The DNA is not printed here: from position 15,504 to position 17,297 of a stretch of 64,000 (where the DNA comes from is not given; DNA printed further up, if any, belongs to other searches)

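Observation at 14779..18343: Three-gene translationally coupled operon: FIST sensor-like protein, PD-(D/E)xK-like 497-aa protein, PlsC acyltransferase, with identical GTGA junctions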

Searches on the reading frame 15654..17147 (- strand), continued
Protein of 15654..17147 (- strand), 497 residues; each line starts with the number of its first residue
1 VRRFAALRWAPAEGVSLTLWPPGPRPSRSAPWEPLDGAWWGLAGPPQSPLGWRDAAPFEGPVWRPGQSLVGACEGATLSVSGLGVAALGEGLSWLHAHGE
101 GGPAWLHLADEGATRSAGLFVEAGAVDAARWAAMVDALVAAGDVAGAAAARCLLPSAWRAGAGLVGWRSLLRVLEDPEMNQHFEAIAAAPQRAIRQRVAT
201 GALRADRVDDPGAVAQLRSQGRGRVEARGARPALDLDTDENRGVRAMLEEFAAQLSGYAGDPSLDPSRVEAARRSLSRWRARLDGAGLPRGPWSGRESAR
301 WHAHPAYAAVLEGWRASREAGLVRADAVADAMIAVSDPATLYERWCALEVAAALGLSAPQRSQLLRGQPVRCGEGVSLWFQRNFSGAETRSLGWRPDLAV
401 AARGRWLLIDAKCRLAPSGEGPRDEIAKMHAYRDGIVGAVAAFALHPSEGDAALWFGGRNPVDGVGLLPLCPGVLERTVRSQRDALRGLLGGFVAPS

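Call 61: search_solved_structures(query=A5, max_evalue=0.01)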
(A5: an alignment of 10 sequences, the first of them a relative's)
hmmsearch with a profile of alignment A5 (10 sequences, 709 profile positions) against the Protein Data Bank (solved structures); distinct sequences matched with E-value up to 0.01: 3.
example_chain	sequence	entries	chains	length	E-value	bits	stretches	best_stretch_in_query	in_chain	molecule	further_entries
6hz4_A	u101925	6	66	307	0.0014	20.6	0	216-263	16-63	5-methylcytosine-specific restriction enzyme B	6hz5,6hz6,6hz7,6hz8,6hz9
6ut6_A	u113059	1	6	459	0.0032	19.5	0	216-263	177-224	5-methylcytosine-specific restriction enzyme B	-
7vsr_A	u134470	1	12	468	0.0034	19.4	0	216-263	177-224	5-methylcytosine-specific restriction enzyme B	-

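Call 66: find_related_loci(query=A6, collection=metagenome_contigs, flank=5000)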
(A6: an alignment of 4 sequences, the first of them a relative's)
Query A6 (386 aa) in metagenome_contigs; peptide patterns used: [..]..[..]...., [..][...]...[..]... (x = any residue, [..] = any of these).
144 stretches matched a pattern; 40 encode a relative of the query (tblastn E <= 1e-3); 40 distinct loci.
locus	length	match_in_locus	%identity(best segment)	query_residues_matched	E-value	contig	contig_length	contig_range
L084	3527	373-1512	52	5-386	7e-93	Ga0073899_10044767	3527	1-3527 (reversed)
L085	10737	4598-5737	53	5-386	7e-77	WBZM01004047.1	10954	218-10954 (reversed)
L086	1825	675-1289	34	194-386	4e-26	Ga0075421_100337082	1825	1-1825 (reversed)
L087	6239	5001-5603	32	193-382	2e-22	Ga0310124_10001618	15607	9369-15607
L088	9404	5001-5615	34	188-382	8e-22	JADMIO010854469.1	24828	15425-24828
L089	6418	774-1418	33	182-385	1e-20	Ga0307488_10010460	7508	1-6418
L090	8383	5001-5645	33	182-385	1e-20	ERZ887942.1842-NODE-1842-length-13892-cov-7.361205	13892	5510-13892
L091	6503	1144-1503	39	263-382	2e-17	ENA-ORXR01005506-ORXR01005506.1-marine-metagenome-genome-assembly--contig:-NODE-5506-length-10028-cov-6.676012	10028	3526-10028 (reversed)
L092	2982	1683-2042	37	263-382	2e-17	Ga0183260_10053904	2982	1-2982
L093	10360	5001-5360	36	263-382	8e-17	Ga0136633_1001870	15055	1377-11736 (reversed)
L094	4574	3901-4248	37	263-385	2e-16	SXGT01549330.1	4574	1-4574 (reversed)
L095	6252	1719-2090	41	263-386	3e-16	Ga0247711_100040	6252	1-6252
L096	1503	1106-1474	38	263-382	1e-14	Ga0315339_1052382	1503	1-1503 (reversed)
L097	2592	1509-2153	33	185-382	2e-14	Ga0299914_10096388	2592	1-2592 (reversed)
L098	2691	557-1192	30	188-384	2e-14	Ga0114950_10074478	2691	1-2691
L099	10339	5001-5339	38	263-382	4e-14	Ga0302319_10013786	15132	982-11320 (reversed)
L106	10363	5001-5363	37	263-382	5e-13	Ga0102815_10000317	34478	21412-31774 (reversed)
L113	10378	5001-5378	35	263-382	1e-10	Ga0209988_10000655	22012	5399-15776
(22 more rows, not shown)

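Call 74: fold_search(model_id=the predicted structure, library=pdb)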
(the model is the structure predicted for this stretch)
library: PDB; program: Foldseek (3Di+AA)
matches with E <= 10: 1137; with E <= 0.001: 2
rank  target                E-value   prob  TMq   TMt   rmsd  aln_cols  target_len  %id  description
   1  6ut7_G                1.8e-07  1.00  0.36  0.41   9.1       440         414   12  Fitted model for the tetradecameric assembly of Thermococcus gammatolerans McrB AAA+ hexamers with bound McrC (released 2020-10-21)
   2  6hz4_M                1.4e-06  1.00  0.31  0.42  10.2       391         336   11  Structure of McrBC without DNA binding domains (one half of the full complex) (released 2019-07-24)
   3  9a5m_A                1.1e-03  0.60  0.15  0.16  16.5       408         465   10  Integrative model of YDJA-YDIS by crosslinking MS and deep learning (released 2024-09-18)
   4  7vsr_M                1.7e-03  0.99  0.28  0.41  13.2       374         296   11  Structure of McrBC (stalkless mutant) (released 2023-02-15)
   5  1f1s                  2.4e-03  0.47  0.13  0.09  17.1       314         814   12  CRYSTAL STRUCTURE OF STREPTOCOCCUS AGALACTIAE HYALURONATE LYASE AT 2.1 ANGSTROM RESOLUTION. (released 2002-01-16)
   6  8q41_A                3.9e-03  0.94  0.21  0.24  24.1       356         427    8  Crystal structure of Can2 (E341A) bound to cA4 and TTTAAA ssDNA (released 2023-11-22)
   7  8q44_B                4.6e-03  0.97  0.23  0.25  15.7       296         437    9  Crystal structure of cA4-bound Can2 (E364R) in complex with oligo-T DNA (released 2023-11-22)
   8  8q41_B                5.7e-03  0.97  0.23  0.26  14.8       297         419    9  Crystal structure of Can2 (E341A) bound to cA4 and TTTAAA ssDNA (released 2023-11-22)
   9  8q3y_A                7.9e-03  0.85  0.17  0.19  14.9       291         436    8  Crystal structure of apo Can2 from Thermoanaerobacter brockii (released 2023-11-22)
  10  8q43_A                9.3e-03  0.87  0.22  0.26  25.0       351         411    8  Crystal structure of cA4-bound Can2 (E341A) in complex with oligo-C DNA (released 2023-11-22)
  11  8q43_B                1.4e-02  0.92  0.22  0.25  14.5       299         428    8  Crystal structure of cA4-bound Can2 (E341A) in complex with oligo-C DNA (released 2023-11-22)
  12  8q42_B                1.4e-02  0.92  0.23  0.26  16.5       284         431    8  Crystal structure of cA4-bound Can2 (E341A) in complex with oligo-A DNA (released 2023-11-22)
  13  9u49_A                1.4e-02  0.90  0.20  0.25  15.8       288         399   11  crystal structure of Cdn1 in complex with cA4 (released 2026-02-04)
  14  8q3z_A                1.5e-02  0.82  0.19  0.22  14.9       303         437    9  Crystal structure of cA4-bound Can2 from Thermoanaerobacter brockii (released 2023-11-22)
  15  8q44_A                2.2e-02  0.77  0.20  0.22  15.0       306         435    9  Crystal structure of cA4-bound Can2 (E364R) in complex with oligo-T DNA (released 2023-11-22)
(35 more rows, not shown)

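Call 75: search_protein_families(library=pfam, proteins=[L093:5366-6157:+, L106:5406-6032:+, L113:5427-5975:+, L113:5942-7912:+, L099:5424-7448:+, L095:2109-4100:+, L088:5637-7916:-, L085:8506-9549:+, L017:9750-10796:+, L007:10316-11353:+], max_evalue=0.0001)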
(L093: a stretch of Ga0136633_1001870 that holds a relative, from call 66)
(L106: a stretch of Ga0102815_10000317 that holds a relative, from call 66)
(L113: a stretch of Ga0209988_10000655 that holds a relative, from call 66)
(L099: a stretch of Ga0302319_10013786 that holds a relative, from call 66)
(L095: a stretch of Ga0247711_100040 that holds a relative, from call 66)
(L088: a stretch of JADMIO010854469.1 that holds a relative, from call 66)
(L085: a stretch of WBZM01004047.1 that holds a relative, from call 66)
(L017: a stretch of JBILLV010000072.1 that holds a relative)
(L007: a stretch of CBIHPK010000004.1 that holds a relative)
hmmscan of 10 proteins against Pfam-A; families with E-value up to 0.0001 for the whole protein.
L093:5366-6157:+ (263 aa): 5 families
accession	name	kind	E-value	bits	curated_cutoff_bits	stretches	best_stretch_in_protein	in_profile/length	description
PF00106.31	adh_short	-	2.6e-43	148.2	26.6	1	7-185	2-188/195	short chain dehydrogenase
PF13561.12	adh_short_C2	-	1.1e-29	104.2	27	1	12-179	1-177/236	Enoyl-(Acyl carrier protein) reductase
PF08659.16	KR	-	4.2e-13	50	22.6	1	7-161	2-165/180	KR domain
PF13460.12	NAD_binding_10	-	3.8e-08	33.9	27.2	1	12-180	1-148/184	NAD(P)H-binding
PF01370.27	Epimerase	-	1.2e-06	28.6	20.9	1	8-121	1-108/240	NAD dependent epimerase/dehydratase family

L106:5406-6032:+ (208 aa): 1 family
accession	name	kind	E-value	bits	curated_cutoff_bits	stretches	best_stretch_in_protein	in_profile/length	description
PF00581.25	Rhodanese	-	2.9e-14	53.8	22.2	1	115-203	4-101/102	Rhodanese-like domain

L113:5427-5975:+ (182 aa): 1 family
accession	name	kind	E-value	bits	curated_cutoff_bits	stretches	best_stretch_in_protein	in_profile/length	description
PF00581.25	Rhodanese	-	3.2e-16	60.1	22.2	1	85-174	3-100/102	Rhodanese-like domain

L113:5942-7912:+ (656 aa): 13 families
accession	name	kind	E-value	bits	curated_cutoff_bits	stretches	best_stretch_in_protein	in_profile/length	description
PF07719.23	TPR_2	-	6.4e-16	57.5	27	1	598-628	1-31/34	Tetratricopeptide repeat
PF13424.12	TPR_12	-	7e-14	52.2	30.1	0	501-556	8-72/77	Tetratricopeptide repeat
PF13432.12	TPR_16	-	4.3e-13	49.9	32.7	2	579-631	12-64/65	Tetratricopeptide repeat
PF00515.34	TPR_1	-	4.6e-13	48.8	27.8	0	598-628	1-31/34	Tetratricopeptide repeat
PF14559.12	TPR_19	-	8.6e-13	48.9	25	2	506-563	1-59/68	Tetratricopeptide repeat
PF13414.12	TPR_11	-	1.5e-12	47.4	26.8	0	505-524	3-22/42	TPR repeat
PF13181.12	TPR_8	-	9.2e-12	44.6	25.7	0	503-523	8-28/34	Tetratricopeptide repeat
PF13176.12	TPR_7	-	1.1e-08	34.9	27.9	0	506-532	9-35/36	Tetratricopeptide repeat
PF13431.12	TPR_17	-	2.2e-08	34.1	24.4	0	586-617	1-32/34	Tetratricopeptide repeat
PF13428.12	TPR_14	-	6.3e-07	29.9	23.5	0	532-571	4-43/44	Tetratricopeptide repeat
PF24575.1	TPR_Slam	-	2.7e-06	28.2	35.2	0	503-550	54-102/104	Surface lipoprotein assembly modifier, N-terminal TPR repeats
PF13374.12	TPR_10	-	1.7e-05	25.1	27.5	0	502-524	8-30/42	Tetratricopeptide repeat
PF13174.12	TPR_6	-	2.8e-05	24.9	26.3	0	503-524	7-28/33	Tetratricopeptide repeat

L099:5424-7448:+ (674 aa): 4 families
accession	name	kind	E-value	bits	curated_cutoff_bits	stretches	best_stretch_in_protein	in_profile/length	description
PF00456.26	Transketolase_N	-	7.3e-120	400.4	22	1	20-333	3-318/334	Transketolase, thiamine diphosphate binding domain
PF02779.29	Transket_pyr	-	1.1e-49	168.8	27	1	362-531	3-173/174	Transketolase, pyrimidine binding domain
PF22613.1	Transketolase_C_1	-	3.5e-36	124.3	27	1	547-656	1-113/113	Transketolase-like TK C-terminal domain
PF02780.25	Transketolase_C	-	4.8e-10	39.8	25.9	1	557-658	8-122/124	Transketolase, C-terminal domain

L095:2109-4100:+ (663 aa): 4 families
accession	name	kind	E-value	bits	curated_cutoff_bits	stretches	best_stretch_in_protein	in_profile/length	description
PF00456.26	Transketolase_N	-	5.8e-129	430.3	22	1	10-321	3-316/334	Transketolase, thiamine diphosphate binding domain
PF02779.29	Transket_pyr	-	3.3e-56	190.1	27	1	350-520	2-173/174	Transketolase, pyrimidine binding domain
PF22613.1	Transketolase_C_1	-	7.6e-37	126.4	27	1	535-643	1-112/113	Transketolase-like TK C-terminal domain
PF02780.25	Transketolase_C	-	8.9e-10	39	25.9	1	545-589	9-53/124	Transketolase, C-terminal domain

L088:5637-7916:- (759 aa): 7 families
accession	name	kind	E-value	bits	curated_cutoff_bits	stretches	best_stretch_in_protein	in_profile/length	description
PF00069.31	Pkinase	-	4.6e-44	151.2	31.7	1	10-259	1-252/263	Protein kinase domain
PF07714.23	PK_Tyr_Ser-Thr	-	1.3e-29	103.7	23.1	1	15-260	6-250/258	Protein tyrosine and serine/threonine kinase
PF13431.12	TPR_17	-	1.5e-09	37.8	24.4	0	542-570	5-33/34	Tetratricopeptide repeat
PF13414.12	TPR_11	-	6.6e-09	35.8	26.8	1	557-594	1-38/42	TPR repeat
PF03109.22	ABC1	-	6.8e-09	35.7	22.9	1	76-159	135-218/244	ABC1 atypical kinase-like domain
PF14559.12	TPR_19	-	1.5e-07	32.1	25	1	560-610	1-51/68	Tetratricopeptide repeat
PF13428.12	TPR_14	-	5e-05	24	23.5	0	551-593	2-44/44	Tetratricopeptide repeat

L085:8506-9549:+ (347 aa): 2 families
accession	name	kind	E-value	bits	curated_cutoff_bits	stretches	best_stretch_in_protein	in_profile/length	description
PF00316.25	FBPase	-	4.2e-67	225.9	34.8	1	17-206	2-191/191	Fructose-1-6-bisphosphatase, N-terminal domain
PF18913.5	FBPase_C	-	1.5e-48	164.2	27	1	210-343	1-126/127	Fructose-1-6-bisphosphatase, C-terminal domain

L017:9750-10796:+ (348 aa): 2 families
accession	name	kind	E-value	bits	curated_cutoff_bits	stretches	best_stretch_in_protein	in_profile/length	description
PF00316.25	FBPase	-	8.9e-68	228.1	34.8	1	17-206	2-191/191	Fructose-1-6-bisphosphatase, N-terminal domain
PF18913.5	FBPase_C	-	1.2e-48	164.6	27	1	210-344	1-126/127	Fructose-1-6-bisphosphatase, C-terminal domain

L007:10316-11353:+ (345 aa): 2 families
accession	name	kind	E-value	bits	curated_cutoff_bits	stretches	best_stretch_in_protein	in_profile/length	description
PF02492.25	cobW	-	2.6e-42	144.9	20.7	1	9-189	1-178/180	CobW/HypB/UreG, nucleotide-binding domain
PF07683.19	CobW_C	-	3e-15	56.3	22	1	242-337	3-94/94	Cobalamin synthesis protein cobW C-terminal domain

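Call 76: search_protein_families(library=pfam, proteins=[P0002, P0005, P0010, L031:6356-7843:+, L010:6269-7846:+, L007:6743-8245:+, L001:4404-5990:+], max_evalue=0.01)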
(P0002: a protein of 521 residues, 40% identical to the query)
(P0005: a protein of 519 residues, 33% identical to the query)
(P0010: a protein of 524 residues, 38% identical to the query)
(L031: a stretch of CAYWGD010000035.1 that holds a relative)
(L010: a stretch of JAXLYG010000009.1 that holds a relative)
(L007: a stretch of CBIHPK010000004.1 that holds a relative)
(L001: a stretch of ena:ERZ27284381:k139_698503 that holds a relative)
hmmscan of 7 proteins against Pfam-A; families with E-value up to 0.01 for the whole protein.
P0002 (521 aa): 2 families
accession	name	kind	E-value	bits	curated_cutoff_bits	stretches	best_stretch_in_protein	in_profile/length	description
PF09823.15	DUF2357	-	1.5e-07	31.4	23.3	1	174-261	83-181/251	Domain of unknown function (DUF2357)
PF04411.18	PDDEXK_7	-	3.3e-06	27.7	22.1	1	379-454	57-162/164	PD-(D/E)XK nuclease superfamily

P0005 (519 aa): 2 families
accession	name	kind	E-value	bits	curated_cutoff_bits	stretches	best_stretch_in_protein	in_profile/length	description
PF09823.15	DUF2357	-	9.6e-09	35.3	23.3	1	109-336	6-251/251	Domain of unknown function (DUF2357)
PF04411.18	PDDEXK_7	-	1.8e-08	35.1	22.1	1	393-470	57-163/164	PD-(D/E)XK nuclease superfamily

P0010 (524 aa): 2 families
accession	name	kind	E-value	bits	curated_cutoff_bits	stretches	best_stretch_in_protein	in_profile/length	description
PF09823.15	DUF2357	-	2e-20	73.5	23.3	1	107-342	4-251/251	Domain of unknown function (DUF2357)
PF04411.18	PDDEXK_7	-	1.7e-09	38.4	22.1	1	403-479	55-162/164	PD-(D/E)XK nuclease superfamily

L031:6356-7843:+ (495 aa): 2 families
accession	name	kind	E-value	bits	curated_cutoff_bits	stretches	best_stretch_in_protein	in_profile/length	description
PF09823.15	DUF2357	-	2.2e-28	99.6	23.3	1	80-297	31-248/251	Domain of unknown function (DUF2357)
PF04411.18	PDDEXK_7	-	1.2e-09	38.9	22.1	1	329-458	2-162/164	PD-(D/E)XK nuclease superfamily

L010:6269-7846:+ (525 aa): 2 families
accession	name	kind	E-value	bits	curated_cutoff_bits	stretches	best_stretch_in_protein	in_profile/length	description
PF09823.15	DUF2357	-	4.4e-19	69.1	23.3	1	106-340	4-251/251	Domain of unknown function (DUF2357)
PF04411.18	PDDEXK_7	-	6.8e-12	46.2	22.1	1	408-480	62-162/164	PD-(D/E)XK nuclease superfamily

L007:6743-8245:+ (500 aa): 2 families
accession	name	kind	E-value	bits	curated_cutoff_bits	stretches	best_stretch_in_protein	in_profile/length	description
PF04411.18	PDDEXK_7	-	5.3e-06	27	22.1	0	374-432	56-140/164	PD-(D/E)XK nuclease superfamily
PF09823.15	DUF2357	-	2.2e-05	24.3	23.3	1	101-259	5-175/251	Domain of unknown function (DUF2357)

L001:4404-5990:+ (528 aa): 2 families
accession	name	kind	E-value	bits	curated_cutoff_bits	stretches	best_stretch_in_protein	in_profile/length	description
PF04411.18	PDDEXK_7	-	9.5e-06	26.2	22.1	1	400-455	64-140/164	PD-(D/E)XK nuclease superfamily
PF09823.15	DUF2357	-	0.00076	19.2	23.3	1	132-333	28-251/251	Domain of unknown function (DUF2357)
